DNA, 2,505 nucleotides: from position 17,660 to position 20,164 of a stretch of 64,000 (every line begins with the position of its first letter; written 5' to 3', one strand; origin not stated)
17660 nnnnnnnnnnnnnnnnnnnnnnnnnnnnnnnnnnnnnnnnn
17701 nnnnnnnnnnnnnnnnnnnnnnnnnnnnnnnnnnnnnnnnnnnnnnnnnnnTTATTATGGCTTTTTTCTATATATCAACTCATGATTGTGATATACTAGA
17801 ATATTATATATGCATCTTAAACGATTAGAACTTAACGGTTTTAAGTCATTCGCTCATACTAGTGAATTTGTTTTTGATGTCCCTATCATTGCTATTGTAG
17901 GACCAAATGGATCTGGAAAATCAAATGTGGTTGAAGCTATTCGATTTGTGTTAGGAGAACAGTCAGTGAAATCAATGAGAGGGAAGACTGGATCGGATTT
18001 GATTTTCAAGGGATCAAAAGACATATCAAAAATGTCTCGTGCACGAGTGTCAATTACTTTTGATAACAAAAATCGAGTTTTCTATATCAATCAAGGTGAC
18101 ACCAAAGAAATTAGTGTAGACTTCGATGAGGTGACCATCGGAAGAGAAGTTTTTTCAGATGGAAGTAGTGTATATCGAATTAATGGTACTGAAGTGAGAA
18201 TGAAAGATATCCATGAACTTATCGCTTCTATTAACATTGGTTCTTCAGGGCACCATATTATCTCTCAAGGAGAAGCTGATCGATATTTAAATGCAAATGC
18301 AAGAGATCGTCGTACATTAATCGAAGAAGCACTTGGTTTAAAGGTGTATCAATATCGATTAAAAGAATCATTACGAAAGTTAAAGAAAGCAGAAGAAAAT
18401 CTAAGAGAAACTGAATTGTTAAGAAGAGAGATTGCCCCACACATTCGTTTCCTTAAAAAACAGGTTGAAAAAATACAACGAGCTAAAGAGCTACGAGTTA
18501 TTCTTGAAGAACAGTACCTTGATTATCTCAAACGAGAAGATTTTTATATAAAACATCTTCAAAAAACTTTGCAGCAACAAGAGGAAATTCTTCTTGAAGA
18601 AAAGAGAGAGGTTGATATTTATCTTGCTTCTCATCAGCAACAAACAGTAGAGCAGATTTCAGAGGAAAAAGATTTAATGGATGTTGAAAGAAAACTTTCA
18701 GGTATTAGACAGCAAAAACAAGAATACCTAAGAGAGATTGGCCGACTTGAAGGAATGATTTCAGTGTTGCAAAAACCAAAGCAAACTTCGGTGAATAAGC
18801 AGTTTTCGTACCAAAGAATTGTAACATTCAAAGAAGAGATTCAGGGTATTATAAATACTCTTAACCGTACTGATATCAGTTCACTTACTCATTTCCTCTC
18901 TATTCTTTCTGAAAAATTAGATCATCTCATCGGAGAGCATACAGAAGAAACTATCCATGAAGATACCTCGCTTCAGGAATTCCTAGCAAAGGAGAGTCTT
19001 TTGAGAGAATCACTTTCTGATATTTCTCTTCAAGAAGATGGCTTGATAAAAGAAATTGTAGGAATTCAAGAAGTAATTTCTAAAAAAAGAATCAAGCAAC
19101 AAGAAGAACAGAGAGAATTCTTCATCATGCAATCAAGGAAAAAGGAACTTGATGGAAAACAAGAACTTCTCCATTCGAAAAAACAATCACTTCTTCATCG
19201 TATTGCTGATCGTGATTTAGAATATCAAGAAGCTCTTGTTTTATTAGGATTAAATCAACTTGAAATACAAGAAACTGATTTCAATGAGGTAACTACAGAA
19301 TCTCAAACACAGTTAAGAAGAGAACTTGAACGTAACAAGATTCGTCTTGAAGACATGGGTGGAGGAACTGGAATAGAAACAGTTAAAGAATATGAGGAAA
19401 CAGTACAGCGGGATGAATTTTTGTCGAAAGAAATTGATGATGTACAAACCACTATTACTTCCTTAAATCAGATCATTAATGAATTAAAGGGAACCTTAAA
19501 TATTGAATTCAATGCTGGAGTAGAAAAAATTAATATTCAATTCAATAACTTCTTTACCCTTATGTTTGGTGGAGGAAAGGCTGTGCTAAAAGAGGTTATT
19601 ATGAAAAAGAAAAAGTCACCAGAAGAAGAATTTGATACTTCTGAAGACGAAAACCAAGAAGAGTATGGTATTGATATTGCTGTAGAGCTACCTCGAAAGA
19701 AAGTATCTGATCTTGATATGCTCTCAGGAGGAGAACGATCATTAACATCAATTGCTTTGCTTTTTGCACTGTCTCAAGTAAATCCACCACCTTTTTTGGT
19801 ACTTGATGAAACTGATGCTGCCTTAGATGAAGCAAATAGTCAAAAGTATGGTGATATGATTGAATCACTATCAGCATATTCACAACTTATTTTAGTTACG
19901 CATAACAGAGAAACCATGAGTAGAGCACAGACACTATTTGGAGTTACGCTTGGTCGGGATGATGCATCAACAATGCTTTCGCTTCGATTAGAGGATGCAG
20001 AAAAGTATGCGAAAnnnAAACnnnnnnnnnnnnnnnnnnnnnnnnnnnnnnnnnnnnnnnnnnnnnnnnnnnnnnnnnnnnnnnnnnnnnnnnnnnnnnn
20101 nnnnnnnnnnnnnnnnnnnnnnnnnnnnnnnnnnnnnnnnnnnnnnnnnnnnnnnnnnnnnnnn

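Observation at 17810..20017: Minimal SMC-like ATPase (735 aa) lacking a recognisable hinge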

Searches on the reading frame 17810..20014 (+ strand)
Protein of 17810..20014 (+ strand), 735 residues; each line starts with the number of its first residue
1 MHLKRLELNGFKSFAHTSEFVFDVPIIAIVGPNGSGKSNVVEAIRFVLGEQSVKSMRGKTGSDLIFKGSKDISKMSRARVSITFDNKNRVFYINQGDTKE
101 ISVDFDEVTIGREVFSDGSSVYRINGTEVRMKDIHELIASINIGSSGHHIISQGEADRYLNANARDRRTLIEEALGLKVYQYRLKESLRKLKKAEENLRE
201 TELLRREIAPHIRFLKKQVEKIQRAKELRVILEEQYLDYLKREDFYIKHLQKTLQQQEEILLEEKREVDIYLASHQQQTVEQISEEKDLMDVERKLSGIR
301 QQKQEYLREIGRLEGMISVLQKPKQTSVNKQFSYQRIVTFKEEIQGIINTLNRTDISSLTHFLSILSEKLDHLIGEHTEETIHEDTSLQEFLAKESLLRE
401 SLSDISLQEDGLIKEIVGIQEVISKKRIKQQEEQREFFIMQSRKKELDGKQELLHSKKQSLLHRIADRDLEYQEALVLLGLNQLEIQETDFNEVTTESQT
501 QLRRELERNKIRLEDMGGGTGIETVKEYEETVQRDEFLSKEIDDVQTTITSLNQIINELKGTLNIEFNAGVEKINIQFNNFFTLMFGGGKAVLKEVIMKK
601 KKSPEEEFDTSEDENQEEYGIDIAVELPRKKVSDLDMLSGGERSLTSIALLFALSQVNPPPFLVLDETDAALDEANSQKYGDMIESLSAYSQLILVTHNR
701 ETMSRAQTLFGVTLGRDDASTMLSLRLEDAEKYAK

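Call 3: search_protein_families(library=pfam, proteins=[window:17810-20014:+], max_evalue=1)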
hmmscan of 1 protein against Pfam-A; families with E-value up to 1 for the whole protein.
window:17810-20014:+ (735 aa): 11 families
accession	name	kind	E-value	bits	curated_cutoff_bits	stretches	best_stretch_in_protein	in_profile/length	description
PF02463.25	SMC_N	-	1.2e-65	221.5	40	1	2-719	1-218/220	RecF/RecN/SMC N terminal domain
PF13304.12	AAA_21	-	5.8e-13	50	27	2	26-222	1-210/304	AAA domain, putative AbiEii toxin, Type IV TA system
PF13476.12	AAA_23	-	2.7e-11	44.9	27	1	5-202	1-190/201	AAA domain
PF13175.12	AAA_15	-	1.7e-05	25.1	32.1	1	1-583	1-266/374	AAA ATPase domain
PF00005.33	ABC_tran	-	2.4e-05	25.4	25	2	568-668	79-135/137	ABC transporter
PF13555.12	AAA_29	-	0.00025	21.2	27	1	3-49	1-47/61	P-loop containing region of AAA domain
PF00004.35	AAA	-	0.0083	17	21.2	0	29-76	3-50/131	ATPase family associated with various cellular activities (AAA)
PF13191.12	AAA_16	-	0.0093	16.9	32.6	0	25-51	25-51/167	AAA ATPase domain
PF00485.24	PRK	-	0.012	15.9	22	1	26-77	1-52/196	Phosphoribulokinase / Uridine kinase family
PF18595.6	Nuf2_DHR10-like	-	0.016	15.7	28.4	1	160-224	28-92/117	Nuf2, DHR10-like domain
PF13558.12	SbcC_Walker_B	-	0.024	15.3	27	1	633-684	28-88/90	SbcC/RAD50-like, Walker B motif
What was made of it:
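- On Bacterial Smc (TIGR02168 / COG1196): Pfam SMC_N scores 1.2e-65 (call 3). No Pfam hit at E<=1 (call 3).
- Checked: Pfam gives only SMC_N, 1.2e-65, spanning residues 2-719, and no SMC_hinge at E<=1 (call 3).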

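Call 4: search_protein_families(library=ncbifam, proteins=[window:17810-20014:+], max_evalue=1)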
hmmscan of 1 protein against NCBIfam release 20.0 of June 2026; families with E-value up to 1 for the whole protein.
window:17810-20014:+ (735 aa): 57 families (the best 25 are shown)
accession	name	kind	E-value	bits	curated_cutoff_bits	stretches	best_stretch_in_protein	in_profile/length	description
TIGR02168.1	SMC_prok_B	equivalog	1.5e-137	460.2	567.35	2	3-463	2-456/1181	chromosome segregation protein SMC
TIGR02169.1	SMC_prok_A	equivalog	5e-78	262.9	729.4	2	2-258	1-251/1165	chromosome segregation protein SMC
NF041034.1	Rad50_Sulf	equivalog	4.1e-15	54.7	1000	2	1-95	1-84/872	DNA double-strand break repair ATPase Rad50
TIGR00634.1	recN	equivalog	3.1e-14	52.9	407.85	2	18-353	16-333/563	DNA repair protein RecN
NF002244.0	PRK01156.1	equivalog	1.2e-11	43.5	847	2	631-707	795-877/895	DNA double-strand break repair ATPase Rad50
TIGR00611.2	recf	equivalog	9.5e-10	38.1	172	1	3-97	1-91/339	DNA replication/repair protein RecF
NF040873.1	AztA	equivalog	9.8e-10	38.3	220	2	627-707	109-186/191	zinc ABC transporter ATP-binding protein AztA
NF045487.1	ASRP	equivalog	1.1e-09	37.5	300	1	19-697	9-589/593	archaea-specific SMC-related protein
TIGR04520.1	ECF_ATPase_1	equivalog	1.6e-09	37.6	315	2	626-709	125-206/269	energy-coupling factor transporter ATPase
TIGR02857.1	CydD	equivalog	5.4e-09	35.5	435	1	636-709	457-526/529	thiol reductant ABC exporter subunit CydD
TIGR04521.1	ECF_ATPase_2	equivalog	1.7e-08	33.9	330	2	637-705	144-210/279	energy-coupling factor transporter ATPase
NF007601.2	PRK10247.1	equivalog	1.9e-08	34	292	1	634-709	128-201/204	iron efflux ABC transporter ATP-binding subunit FetA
TIGR00972.1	3a0107s01c2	equivalog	2.4e-08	33.6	343.2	2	637-705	144-208/248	phosphate ABC transporter ATP-binding protein PstB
NF003034.1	PRK03918.1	equivalog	9.3e-08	30.5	700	2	1-469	1-425/878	DNA double-strand break repair ATPase Rad50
TIGR01978.1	sufC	equivalog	2.1e-07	30.6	212.8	2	605-703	116-207/243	Fe-S cluster assembly ATPase SufC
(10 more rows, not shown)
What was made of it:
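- On Bacterial Smc (TIGR02168 / COG1196): TIGR02168 460 bits, archaeal-type TIGR02169 263, Rad50 55, RecN 53, RecF 38 (call 4). 460.2 bits against a cut-off of 567.35 (call 4).
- On RecN: 52.9 bits against a cut-off of 407.85 (call 4).
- Closest known: Canonical bacterial Smc. Different: It scores below the NCBIfam equivalog cut-off: 460 against 567 bits (call 4).
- Closest known: RecN. Different: A different head family: TIGR00634 scores 52.9 bits against a cut-off of 407.85 (call 4).
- Closest known: Rad50/SbcC and archaeal ASRPs. Different: ASRP scores 37.5 bits against a cut-off of 300 (call 4).
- RecN scores 53, ASRP 38 and Rad50 55 (call 4). The head is far closer to Smc than to RecN: 460 against 53 bits (call 4). 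Those matches are to models of 374 and 611 positions and score well below the Smc models (calls 3, 4).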

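Call 5: search_solved_structures(query=window:17810-20014:+, max_evalue=0.01, show_alignments=2)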
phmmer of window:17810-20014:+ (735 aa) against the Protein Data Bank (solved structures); distinct sequences matched with E-value up to 0.01: 78 (the best 60 are shown).
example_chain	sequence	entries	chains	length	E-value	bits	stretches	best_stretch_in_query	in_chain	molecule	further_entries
3zgx_A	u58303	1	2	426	1.8e-75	257.9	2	1-219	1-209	CHROMOSOME PARTITION PROTEIN SMC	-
5xg3_A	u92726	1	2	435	3e-75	257.2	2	1-219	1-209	Chromosome partition protein Smc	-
5h68_A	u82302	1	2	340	2.4e-65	224.5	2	1-177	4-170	Chromosome partition protein Smc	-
5xei_A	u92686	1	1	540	2.3e-55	191.5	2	2-242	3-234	Chromosome partition protein Smc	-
5xns_A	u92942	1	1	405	5.5e-55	190.2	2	2-208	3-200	Chromosome partition protein Smc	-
1e69_A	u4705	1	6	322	1e-50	176.1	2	1-168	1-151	CHROMOSOME SEGREGATION SMC PROTEIN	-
4i99_A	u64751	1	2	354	5.1e-50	173.8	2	2-206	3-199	Chromosome partition protein Smc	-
6qj0_A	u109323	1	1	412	1.1e-40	142.9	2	3-284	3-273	Structural maintenance of chromosomes protein,Structural maintenance of chromosomes protei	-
5h66_A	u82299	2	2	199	2e-40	142.1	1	1-207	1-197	Chromosome partition protein Smc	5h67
6qj1_A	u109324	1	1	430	1.9e-38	135.6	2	3-284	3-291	Structural maintenance of chromosomes protein,Structural maintenance of chromosomes protei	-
6yvu_A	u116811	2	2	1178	1.6e-35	125.9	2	3-322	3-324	Structural maintenance of chromosomes protein 2,Structural maintenance of chromosomes prot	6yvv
6yvd_C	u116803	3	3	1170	2.3e-35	125.4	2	3-322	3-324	Structural maintenance of chromosomes protein 2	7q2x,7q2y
7qen_A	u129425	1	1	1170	5.6e-35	124.1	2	3-322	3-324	Structural maintenance of chromosomes protein 2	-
5h66_B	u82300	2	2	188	7e-32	113.9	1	534-733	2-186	Chromosome partition protein Smc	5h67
9f5w_A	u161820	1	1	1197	3.9e-31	111.4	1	1-315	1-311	Structural maintenance of chromosomes protein 2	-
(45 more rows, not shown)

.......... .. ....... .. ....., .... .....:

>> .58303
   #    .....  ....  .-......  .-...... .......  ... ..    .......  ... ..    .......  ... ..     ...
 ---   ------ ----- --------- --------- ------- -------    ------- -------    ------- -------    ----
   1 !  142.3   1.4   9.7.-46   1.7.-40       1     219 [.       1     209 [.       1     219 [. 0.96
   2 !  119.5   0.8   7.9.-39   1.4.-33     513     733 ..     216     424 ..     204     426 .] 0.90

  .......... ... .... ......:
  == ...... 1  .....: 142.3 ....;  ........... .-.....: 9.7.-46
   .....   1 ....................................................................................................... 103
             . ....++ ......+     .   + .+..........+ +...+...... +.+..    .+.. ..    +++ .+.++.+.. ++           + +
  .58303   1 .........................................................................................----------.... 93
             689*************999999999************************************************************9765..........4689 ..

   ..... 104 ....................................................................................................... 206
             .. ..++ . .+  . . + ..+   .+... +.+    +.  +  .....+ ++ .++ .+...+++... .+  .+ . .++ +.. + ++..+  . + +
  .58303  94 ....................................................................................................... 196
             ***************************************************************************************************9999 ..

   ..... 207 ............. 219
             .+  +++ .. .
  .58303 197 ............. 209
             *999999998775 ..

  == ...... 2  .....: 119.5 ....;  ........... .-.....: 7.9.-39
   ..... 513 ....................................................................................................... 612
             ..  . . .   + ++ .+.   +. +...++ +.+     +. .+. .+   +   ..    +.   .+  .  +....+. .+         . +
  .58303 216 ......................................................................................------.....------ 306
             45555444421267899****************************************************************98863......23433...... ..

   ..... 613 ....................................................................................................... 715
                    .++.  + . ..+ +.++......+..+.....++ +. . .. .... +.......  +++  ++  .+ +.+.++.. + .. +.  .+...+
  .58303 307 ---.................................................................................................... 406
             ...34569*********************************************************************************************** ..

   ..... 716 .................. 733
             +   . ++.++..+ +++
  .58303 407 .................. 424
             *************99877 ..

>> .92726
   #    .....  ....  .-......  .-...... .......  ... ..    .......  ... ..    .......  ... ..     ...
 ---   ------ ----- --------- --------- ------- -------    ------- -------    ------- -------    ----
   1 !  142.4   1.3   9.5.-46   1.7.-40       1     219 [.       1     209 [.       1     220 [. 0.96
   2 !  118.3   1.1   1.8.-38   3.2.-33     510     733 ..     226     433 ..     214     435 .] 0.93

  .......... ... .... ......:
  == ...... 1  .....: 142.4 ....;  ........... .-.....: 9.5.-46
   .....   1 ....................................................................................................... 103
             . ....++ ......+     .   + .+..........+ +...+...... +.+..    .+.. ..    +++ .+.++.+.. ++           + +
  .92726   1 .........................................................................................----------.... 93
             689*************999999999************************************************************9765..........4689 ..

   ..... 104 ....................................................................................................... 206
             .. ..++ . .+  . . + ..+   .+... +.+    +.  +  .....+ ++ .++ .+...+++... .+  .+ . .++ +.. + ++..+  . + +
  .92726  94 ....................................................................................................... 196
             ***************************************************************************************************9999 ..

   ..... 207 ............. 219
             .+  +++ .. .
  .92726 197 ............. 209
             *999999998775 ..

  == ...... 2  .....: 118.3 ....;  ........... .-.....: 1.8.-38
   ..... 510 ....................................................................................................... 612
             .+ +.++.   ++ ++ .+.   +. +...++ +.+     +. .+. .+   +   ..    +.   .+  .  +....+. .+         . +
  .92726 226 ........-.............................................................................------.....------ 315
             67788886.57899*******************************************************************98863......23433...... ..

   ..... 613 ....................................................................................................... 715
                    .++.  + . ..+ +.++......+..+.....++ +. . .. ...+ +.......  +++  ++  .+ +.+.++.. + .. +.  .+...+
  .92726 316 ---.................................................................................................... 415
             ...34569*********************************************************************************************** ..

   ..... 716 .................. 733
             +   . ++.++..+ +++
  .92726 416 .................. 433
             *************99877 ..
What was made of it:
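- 17810..18319 (+): N-terminal half of the ATPase head (residues 1-170). It holds Walker A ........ (17900-17923) and the Q-loop IISQGE (18257-18274). Aligns to the B. subtilis Smc head 3ZGX over residues 1-219 (call 5).
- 19247..19372 (+): Joint: a C-strand excursion made of loop 480-495, helix 496-516 and the G517-G-G-T-G521 turn. It packs back on N236-246 and C455-479. The stretch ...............EYEE aligns to B. subtilis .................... (call 5).
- On Bacterial Smc (TIGR02168 / COG1196): The alignment to B. subtilis runs through the joint motif (call 5).
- The best PDB sequence match is the B. subtilis Smc head 3ZGX at 1.8e-75 (call 5).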

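Call 6: find_homologous_proteins(query=window:17810-20014:+, max_evalue=1e-10)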
Query window:17810-20014:+ (735 aa): 7997 proteins with E <= 1e-10 among 8000 candidates; the best 120 are listed.
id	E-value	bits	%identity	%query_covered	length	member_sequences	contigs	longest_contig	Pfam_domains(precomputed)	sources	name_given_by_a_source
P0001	0.0e+0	1553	100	100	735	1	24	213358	PF00005.34,PF13175.13,PF13476.13,PF02463.26,PF13304.13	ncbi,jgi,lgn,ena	-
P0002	0.0e+0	1550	100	100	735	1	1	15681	PF13175.13,PF13476.13,PF02463.26,PF13304.13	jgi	-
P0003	4.0e-290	982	66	100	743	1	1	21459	PF13175.13,PF13476.13,PF02463.26,PF13304.13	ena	-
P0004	6.1e-290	981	67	100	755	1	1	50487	PF13175.13,PF13476.13,PF02463.26,PF13304.13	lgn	-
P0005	1.4e-287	974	65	100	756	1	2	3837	PF13175.13,PF13476.13,PF02463.26,PF13304.13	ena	-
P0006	8.0e-285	965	64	100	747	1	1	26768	PF13175.13,PF13476.13,PF02463.26,PF13304.13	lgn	-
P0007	1.4e-270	917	62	100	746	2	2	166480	PF13175.13,PF13476.13,PF02463.26,PF13304.13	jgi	jgi:chromosome segregation protein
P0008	2.2e-267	907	61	100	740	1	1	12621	PF13175.13,PF13476.13,PF02463.26,PF13304.13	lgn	-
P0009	2.7e-266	903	62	100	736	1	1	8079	PF13175.13,PF13476.13,PF02463.26,PF13304.13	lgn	-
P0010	2.6e-260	884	61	100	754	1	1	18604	PF00005.34,PF13175.13,PF13476.13,PF02463.26,PF13304.13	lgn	-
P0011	3.8e-259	880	60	100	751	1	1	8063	PF13175.13,PF13476.13,PF02463.26,PF13304.13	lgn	-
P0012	1.3e-257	875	61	100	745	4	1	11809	PF00005.34,PF13175.13,PF13476.13,PF02463.26,PF13304.13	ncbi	-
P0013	2.1e-256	871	59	100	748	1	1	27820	PF13175.13,PF13476.13,PF02463.26,PF13304.13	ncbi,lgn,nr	ncbi:AAA family ATPase [Patescibacteria group bacterium]|nr:AAA family ATPase [Patescibacteria group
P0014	1.9e-255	868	58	100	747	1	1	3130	PF00005.34,PF13175.13,PF13476.13,PF02463.26,PF13304.13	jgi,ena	-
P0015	3.3e-255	867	58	100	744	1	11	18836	PF13175.13,PF13476.13,PF02463.26,PF13304.13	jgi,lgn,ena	-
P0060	2.1e-245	834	57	100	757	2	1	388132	PF13476.13,PF02463.26,PF13304.13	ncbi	-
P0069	1.9e-242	825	57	100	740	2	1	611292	PF00005.34,PF13175.13,PF13476.13,PF02463.26,PF13304.13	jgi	jgi:chromosome segregation protein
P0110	1.6e-199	683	48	100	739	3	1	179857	PF13175.13,PF13476.13,PF02463.26,PF13304.13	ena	-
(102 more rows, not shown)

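Call 20: search_protein_families(library=pfam, alignment_id=A1, max_evalue=10)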
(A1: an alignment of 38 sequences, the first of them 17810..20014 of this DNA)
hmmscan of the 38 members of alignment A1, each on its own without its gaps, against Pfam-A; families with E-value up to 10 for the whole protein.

A. member 1, window:17810-20014:+ (735 aa): 11 families
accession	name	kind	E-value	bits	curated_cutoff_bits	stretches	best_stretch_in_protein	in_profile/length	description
PF02463.25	SMC_N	-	1.2e-65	221.5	40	1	2-719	1-218/220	RecF/RecN/SMC N terminal domain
PF13304.12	AAA_21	-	5.8e-13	50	27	2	26-222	1-210/304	AAA domain, putative AbiEii toxin, Type IV TA system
PF13476.12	AAA_23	-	2.7e-11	44.9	27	1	5-202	1-190/201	AAA domain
PF13175.12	AAA_15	-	1.7e-05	25.1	32.1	1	1-583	1-266/374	AAA ATPase domain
PF00005.33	ABC_tran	-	2.4e-05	25.4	25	2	568-668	79-135/137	ABC transporter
PF13555.12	AAA_29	-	0.00025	21.2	27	1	3-49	1-47/61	P-loop containing region of AAA domain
PF00004.35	AAA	-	0.0083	17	21.2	1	29-76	3-50/131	ATPase family associated with various cellular activities (AAA)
PF13191.12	AAA_16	-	0.0093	16.9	32.6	1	25-51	25-51/167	AAA ATPase domain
PF00485.24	PRK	-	0.012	15.9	22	1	26-77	1-52/196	Phosphoribulokinase / Uridine kinase family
PF18595.6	Nuf2_DHR10-like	-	0.016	15.7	28.4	1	160-224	28-92/117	Nuf2, DHR10-like domain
PF13558.12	SbcC_Walker_B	-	0.024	15.3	27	1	633-684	28-88/90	SbcC/RAD50-like, Walker B motif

B. families by the number of members that match (of 38 scanned): 138 families (the first 25 are shown)
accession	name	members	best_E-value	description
PF02463.25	SMC_N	38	5.1e-68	RecF/RecN/SMC N terminal domain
PF13476.12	AAA_23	38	1.7e-20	AAA domain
PF13304.12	AAA_21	38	1.6e-15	AAA domain, putative AbiEii toxin, Type IV TA system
PF00005.33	ABC_tran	38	3e-07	ABC transporter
PF13555.12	AAA_29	38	7.2e-06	P-loop containing region of AAA domain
PF00004.35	AAA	37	0.00087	ATPase family associated with various cellular activities (AAA)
PF13191.12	AAA_16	37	0.0014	AAA ATPase domain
PF13175.12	AAA_15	36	4.1e-13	AAA ATPase domain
PF13558.12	SbcC_Walker_B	36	0.01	SbcC/RAD50-like, Walker B motif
PF13514.12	AAA_27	25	0.00083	AAA domain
PF13401.12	AAA_22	22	0.007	AAA domain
PF00485.24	PRK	18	0.0058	Phosphoribulokinase / Uridine kinase family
PF08702.15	Fib_alpha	8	0.0012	Fibrinogen alpha/beta chain family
PF04513.17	Baculo_PEP_C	8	0.011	Baculovirus polyhedron envelope protein, PEP, C terminus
PF00270.35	DEAD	8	0.035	DEAD/DEAH box helicase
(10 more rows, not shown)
